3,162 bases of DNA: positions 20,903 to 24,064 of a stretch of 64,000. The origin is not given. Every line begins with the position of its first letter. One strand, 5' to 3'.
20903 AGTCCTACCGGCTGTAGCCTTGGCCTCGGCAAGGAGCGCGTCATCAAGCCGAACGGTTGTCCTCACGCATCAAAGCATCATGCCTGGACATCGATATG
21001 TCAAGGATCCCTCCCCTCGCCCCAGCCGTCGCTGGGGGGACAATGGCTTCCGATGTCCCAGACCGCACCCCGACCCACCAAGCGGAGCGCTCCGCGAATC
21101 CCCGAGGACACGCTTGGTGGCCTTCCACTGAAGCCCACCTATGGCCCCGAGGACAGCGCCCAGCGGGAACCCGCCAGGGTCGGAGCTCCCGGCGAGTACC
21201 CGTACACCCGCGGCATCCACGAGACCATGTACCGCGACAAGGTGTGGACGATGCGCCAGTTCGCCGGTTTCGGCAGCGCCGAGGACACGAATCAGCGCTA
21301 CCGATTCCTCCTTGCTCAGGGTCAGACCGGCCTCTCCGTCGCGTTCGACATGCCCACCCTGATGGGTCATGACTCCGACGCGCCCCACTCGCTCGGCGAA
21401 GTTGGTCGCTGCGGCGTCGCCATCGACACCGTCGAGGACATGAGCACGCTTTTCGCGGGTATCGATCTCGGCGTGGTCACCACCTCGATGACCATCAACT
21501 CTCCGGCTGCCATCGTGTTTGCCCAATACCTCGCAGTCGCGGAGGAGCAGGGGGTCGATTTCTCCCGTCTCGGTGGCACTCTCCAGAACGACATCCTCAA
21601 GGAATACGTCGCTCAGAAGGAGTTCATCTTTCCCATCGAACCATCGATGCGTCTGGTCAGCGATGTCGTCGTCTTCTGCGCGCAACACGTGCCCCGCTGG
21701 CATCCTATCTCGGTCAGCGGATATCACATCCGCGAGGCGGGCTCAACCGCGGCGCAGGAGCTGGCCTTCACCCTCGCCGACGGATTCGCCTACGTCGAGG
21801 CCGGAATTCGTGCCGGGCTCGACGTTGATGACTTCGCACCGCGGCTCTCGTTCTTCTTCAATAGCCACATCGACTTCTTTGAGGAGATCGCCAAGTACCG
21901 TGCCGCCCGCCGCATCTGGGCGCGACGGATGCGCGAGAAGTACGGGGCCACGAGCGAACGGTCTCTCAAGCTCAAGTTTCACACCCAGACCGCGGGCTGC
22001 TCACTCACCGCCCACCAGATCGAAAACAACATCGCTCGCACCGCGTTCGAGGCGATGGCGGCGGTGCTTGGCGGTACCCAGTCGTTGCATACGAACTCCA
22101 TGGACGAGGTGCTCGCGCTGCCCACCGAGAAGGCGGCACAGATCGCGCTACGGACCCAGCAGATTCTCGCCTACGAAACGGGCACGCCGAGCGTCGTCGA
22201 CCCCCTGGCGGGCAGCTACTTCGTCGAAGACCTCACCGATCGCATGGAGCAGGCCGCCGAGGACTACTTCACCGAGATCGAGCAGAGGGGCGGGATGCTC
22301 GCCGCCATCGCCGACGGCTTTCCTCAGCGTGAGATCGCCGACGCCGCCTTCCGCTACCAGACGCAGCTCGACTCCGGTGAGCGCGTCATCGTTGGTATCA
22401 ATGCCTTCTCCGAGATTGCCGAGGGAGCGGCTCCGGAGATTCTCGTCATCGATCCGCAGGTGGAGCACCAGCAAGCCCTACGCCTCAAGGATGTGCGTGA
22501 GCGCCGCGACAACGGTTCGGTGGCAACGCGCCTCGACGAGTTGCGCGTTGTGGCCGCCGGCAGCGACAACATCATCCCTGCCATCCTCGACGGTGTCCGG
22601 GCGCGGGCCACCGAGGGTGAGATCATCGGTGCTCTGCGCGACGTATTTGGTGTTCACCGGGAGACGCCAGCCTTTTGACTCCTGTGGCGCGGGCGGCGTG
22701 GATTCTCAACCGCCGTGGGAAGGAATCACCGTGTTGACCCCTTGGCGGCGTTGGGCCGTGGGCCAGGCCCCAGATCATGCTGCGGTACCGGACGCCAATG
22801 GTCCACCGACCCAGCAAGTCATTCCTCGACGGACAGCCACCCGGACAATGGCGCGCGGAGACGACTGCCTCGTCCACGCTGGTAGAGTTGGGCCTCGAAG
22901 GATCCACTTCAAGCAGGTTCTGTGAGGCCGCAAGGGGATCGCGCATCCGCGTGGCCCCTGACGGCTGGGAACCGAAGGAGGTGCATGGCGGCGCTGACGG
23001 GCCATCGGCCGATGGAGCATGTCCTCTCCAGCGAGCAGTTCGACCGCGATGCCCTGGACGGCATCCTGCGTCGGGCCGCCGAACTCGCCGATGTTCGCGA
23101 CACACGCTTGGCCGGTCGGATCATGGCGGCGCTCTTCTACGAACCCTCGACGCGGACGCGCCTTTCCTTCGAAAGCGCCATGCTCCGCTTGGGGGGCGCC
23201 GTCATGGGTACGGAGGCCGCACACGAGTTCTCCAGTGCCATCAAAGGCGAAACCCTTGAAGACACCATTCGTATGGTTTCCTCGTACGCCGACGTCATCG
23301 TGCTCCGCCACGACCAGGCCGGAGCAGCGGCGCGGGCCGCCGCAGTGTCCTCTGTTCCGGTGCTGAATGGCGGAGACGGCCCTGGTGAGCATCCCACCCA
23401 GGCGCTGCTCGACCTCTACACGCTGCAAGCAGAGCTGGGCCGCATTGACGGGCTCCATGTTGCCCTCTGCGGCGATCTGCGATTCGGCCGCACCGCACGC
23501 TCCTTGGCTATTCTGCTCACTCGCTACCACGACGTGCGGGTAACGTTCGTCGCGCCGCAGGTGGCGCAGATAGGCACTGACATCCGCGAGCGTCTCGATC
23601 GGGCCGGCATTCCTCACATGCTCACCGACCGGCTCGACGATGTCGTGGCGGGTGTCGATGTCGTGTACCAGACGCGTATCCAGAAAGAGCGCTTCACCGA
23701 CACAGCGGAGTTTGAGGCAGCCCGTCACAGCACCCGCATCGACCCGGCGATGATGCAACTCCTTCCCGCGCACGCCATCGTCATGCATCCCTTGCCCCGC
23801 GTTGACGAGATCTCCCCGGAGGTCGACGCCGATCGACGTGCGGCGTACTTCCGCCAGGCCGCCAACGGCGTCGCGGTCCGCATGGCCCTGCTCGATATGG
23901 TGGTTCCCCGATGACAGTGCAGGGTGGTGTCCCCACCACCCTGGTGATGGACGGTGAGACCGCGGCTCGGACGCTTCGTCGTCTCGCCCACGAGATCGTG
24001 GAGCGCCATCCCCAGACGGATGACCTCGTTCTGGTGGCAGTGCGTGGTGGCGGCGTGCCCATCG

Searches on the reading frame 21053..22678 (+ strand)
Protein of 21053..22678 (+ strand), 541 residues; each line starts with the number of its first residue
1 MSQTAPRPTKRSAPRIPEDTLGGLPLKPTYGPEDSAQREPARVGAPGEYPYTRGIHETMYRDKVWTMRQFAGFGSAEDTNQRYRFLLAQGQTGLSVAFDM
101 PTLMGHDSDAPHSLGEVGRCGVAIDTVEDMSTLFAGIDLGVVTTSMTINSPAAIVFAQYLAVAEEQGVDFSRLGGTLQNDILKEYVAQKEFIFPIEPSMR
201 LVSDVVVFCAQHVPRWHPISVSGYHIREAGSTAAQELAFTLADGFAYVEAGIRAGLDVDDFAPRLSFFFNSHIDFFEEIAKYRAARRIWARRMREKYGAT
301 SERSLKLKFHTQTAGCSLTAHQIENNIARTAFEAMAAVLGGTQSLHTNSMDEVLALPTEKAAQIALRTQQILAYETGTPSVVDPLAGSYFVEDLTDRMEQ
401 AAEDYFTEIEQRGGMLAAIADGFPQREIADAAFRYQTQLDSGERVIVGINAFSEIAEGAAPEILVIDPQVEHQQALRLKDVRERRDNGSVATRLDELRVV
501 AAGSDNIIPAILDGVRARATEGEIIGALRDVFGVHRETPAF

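Call 12: search_protein_families(library=pfam, proteins=[window:21053-22678:+], max_evalue=0.001)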
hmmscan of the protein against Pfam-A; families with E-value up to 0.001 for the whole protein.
window:21053-22678:+ (541 aa): 1 family
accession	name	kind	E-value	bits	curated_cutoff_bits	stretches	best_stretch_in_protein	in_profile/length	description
PF01642.28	MM_CoA_mutase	-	5.7e-219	728.3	22.1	1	20-533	2-512/512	Methylmalonyl-CoA mutase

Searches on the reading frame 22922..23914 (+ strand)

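Call 12: search_protein_families(library=pfam, proteins=[window:22922-23914:+], max_evalue=0.001)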
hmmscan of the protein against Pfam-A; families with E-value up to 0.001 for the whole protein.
window:22922-23914:+ (330 aa): 2 families
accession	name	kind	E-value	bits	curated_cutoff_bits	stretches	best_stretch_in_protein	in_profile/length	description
PF02729.26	OTCace_N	-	1.1e-43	149.3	29.9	1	33-169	2-147/148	Aspartate/ornithine carbamoyltransferase, carbamoyl-P binding domain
PF00185.30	OTCace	-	1.3e-28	100.4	29.4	1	176-326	1-156/157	Aspartate/ornithine carbamoyltransferase, Asp/Orn binding domain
